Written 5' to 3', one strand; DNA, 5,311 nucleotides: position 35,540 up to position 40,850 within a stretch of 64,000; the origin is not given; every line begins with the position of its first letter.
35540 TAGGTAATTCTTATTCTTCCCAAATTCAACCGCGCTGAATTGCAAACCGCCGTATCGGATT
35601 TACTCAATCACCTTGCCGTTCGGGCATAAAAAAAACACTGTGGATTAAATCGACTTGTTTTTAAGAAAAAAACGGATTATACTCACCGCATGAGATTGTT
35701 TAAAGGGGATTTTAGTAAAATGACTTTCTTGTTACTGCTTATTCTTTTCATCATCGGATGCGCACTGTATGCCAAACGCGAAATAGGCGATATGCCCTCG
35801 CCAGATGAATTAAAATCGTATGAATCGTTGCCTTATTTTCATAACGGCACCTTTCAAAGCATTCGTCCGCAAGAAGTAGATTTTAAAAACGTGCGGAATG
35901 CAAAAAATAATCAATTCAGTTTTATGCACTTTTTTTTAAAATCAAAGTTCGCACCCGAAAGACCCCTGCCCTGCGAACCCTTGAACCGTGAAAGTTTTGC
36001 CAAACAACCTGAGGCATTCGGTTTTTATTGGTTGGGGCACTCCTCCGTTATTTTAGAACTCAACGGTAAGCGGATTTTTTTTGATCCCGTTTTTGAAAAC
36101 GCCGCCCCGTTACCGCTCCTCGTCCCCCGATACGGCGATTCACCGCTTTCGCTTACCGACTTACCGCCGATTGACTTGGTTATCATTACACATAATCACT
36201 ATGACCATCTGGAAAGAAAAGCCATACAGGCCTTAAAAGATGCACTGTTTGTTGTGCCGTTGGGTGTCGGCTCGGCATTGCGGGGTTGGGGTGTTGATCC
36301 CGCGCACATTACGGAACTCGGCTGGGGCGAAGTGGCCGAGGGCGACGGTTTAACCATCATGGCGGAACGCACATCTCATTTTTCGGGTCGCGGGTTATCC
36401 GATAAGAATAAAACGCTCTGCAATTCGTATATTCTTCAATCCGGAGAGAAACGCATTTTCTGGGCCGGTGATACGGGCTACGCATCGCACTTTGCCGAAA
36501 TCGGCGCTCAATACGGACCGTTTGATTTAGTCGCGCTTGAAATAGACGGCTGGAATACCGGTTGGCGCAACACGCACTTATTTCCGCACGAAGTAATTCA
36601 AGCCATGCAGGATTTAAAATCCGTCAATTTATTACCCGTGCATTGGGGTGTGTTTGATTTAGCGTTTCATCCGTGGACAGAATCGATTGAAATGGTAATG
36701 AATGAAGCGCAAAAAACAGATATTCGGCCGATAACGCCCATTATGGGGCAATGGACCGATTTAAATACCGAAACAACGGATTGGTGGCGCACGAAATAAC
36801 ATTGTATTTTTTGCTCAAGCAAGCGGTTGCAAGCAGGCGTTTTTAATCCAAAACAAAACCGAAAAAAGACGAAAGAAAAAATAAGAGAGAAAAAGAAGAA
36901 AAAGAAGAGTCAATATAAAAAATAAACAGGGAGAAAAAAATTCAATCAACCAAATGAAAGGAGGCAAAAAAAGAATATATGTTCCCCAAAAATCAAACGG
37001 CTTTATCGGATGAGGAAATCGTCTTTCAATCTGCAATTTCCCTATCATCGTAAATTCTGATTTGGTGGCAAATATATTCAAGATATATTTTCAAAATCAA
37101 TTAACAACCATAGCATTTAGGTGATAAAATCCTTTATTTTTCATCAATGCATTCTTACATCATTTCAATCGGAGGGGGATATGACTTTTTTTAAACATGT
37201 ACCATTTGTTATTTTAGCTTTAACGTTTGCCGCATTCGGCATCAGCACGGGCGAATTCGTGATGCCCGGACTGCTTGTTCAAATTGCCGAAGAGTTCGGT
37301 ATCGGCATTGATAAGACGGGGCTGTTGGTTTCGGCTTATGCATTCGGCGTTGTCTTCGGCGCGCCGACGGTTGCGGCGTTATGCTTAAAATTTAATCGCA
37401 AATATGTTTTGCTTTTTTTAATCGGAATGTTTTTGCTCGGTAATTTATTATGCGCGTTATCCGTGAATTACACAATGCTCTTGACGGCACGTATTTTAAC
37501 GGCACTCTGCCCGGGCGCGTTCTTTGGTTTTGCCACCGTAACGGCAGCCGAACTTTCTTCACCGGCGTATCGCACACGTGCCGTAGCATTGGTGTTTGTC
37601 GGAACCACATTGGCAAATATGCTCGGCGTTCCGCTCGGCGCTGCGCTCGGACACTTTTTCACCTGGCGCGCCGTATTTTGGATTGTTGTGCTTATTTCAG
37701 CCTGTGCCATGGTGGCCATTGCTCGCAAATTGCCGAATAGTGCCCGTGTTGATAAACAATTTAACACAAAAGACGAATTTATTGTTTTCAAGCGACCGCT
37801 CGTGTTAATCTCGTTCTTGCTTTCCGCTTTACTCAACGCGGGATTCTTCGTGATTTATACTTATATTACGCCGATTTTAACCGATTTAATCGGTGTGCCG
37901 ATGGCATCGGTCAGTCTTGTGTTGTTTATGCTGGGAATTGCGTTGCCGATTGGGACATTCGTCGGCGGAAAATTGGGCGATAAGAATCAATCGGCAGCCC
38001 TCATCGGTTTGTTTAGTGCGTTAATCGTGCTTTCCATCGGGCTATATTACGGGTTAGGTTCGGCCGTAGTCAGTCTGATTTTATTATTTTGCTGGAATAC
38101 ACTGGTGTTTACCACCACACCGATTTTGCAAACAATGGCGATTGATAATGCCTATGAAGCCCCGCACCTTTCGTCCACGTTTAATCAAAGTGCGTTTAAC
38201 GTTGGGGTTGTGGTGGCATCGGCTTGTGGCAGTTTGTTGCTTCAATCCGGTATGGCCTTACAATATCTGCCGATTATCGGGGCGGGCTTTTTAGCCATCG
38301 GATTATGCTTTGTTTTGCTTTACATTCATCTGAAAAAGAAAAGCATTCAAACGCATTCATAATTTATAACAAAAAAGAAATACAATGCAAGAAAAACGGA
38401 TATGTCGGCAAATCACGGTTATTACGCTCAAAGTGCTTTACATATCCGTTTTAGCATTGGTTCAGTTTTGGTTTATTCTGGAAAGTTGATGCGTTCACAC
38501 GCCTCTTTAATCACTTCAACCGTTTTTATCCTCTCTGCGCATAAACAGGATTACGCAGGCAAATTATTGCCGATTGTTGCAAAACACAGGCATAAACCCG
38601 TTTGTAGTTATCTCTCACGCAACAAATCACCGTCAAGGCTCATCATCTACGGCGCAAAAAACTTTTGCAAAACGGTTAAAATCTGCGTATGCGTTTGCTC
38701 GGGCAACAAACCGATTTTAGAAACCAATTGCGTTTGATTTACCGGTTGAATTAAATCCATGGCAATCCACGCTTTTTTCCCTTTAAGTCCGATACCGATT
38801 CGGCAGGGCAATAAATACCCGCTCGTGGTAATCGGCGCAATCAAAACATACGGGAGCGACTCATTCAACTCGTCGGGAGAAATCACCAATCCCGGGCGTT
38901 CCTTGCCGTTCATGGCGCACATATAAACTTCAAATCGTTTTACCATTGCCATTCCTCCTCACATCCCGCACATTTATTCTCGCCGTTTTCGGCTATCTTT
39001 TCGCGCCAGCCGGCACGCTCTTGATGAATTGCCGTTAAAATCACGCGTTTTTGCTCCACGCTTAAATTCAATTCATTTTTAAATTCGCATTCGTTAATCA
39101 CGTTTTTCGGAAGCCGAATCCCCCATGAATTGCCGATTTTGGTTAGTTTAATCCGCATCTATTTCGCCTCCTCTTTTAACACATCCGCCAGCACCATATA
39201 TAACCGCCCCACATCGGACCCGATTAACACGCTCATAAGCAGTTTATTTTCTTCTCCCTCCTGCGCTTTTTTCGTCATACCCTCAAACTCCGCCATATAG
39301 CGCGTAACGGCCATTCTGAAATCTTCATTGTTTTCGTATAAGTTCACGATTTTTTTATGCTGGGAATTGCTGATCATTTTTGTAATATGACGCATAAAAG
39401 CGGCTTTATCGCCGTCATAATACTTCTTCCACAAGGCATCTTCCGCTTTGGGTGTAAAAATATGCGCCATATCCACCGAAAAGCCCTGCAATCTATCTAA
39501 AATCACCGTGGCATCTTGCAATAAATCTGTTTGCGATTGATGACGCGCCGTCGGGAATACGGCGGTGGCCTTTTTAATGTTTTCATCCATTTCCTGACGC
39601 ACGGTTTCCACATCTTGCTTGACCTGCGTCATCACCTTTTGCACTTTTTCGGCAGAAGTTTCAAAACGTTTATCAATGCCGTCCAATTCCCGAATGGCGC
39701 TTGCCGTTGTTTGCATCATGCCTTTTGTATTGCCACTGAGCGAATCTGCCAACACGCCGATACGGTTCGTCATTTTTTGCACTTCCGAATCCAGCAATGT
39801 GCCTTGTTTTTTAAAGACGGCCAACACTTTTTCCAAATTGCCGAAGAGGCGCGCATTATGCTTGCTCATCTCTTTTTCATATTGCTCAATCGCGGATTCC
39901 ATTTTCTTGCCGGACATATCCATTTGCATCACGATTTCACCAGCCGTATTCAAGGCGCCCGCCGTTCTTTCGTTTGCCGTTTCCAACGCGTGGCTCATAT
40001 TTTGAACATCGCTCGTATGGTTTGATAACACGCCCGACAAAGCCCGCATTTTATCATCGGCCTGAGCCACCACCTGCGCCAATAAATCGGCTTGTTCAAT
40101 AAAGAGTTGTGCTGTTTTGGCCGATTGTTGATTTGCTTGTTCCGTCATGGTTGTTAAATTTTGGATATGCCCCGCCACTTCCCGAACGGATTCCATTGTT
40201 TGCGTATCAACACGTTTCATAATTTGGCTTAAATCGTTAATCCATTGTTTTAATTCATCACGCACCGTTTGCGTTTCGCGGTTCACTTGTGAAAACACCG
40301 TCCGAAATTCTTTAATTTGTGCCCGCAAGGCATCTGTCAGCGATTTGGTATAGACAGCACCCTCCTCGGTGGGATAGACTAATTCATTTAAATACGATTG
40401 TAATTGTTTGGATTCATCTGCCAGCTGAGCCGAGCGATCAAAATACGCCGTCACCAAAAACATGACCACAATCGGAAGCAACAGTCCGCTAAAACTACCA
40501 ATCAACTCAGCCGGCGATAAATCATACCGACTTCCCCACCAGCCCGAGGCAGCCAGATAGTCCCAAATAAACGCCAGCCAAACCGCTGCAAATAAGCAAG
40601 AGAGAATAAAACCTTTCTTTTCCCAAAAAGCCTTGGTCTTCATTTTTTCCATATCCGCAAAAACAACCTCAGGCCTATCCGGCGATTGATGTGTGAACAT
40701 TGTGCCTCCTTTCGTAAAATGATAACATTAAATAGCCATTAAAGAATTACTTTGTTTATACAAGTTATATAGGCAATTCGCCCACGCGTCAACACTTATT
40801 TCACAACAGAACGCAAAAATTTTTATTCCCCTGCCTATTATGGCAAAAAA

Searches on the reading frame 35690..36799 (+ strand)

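Call 84: search_protein_families(library=pfam, proteins=[window:35690-36799:+], max_evalue=0.000001)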
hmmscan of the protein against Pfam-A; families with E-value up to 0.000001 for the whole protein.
window:35690-36799:+ (369 aa): 2 families
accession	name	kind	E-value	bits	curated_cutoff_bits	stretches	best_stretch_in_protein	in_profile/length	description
PF12706.13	Lactamase_B_2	-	1.4e-33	116.6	27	1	128-319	2-200/200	Beta-lactamase superfamily domain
PF13483.12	Lactamase_B_3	-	1.1e-15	58.4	24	1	113-318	3-160/160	Beta-lactamase superfamily domain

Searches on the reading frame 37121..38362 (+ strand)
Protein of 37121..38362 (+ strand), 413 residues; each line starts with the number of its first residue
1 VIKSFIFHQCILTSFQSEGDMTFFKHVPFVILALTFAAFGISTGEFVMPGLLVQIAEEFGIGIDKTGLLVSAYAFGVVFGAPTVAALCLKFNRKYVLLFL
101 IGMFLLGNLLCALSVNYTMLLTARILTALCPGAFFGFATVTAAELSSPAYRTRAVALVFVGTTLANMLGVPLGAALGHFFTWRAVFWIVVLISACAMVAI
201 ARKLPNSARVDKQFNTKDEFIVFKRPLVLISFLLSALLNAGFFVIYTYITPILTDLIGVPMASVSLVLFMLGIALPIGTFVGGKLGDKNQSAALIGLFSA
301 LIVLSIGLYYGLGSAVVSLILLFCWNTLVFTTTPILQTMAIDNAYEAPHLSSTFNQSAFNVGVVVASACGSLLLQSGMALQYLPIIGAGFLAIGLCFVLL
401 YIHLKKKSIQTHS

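Call 84: search_protein_families(library=pfam, proteins=[window:37121-38362:+], max_evalue=0.000001)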
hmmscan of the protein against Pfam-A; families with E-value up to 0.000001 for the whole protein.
window:37121-38362:+ (413 aa): 2 families
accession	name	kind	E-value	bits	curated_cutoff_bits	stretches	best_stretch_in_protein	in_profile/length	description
PF07690.21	MFS_1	-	5e-42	144.5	33.4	1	34-355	1-336/347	Major Facilitator Superfamily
PF00083.30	Sugar_tr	-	1.8e-14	53.9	22.3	1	66-209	48-196/452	Sugar (and other) transporter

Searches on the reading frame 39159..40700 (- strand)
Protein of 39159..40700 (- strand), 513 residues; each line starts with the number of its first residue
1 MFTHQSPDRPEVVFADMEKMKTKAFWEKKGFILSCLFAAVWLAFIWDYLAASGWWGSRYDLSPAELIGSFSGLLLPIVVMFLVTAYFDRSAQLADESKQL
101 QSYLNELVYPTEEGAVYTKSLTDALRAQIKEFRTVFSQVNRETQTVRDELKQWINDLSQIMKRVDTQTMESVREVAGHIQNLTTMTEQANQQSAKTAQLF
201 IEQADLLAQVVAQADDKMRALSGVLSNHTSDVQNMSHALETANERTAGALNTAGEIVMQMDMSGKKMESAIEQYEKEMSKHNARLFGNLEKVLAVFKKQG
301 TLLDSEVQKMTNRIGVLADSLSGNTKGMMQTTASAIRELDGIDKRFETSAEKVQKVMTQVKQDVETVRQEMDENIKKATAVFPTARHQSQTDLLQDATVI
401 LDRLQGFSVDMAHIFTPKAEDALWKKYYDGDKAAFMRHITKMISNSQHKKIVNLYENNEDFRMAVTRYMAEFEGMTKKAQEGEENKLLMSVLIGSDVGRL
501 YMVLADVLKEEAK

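Call 84: search_protein_families(library=pfam, proteins=[window:39159-40700:-], max_evalue=0.000001)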
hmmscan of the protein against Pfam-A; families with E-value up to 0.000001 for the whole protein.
window:39159-40700:- (513 aa): 1 family
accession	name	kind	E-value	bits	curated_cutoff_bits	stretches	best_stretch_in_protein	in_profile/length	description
PF04108.17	ATG17_like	-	6.4e-07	29.6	43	0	97-291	102-290/355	Autophagy protein ATG17-like domain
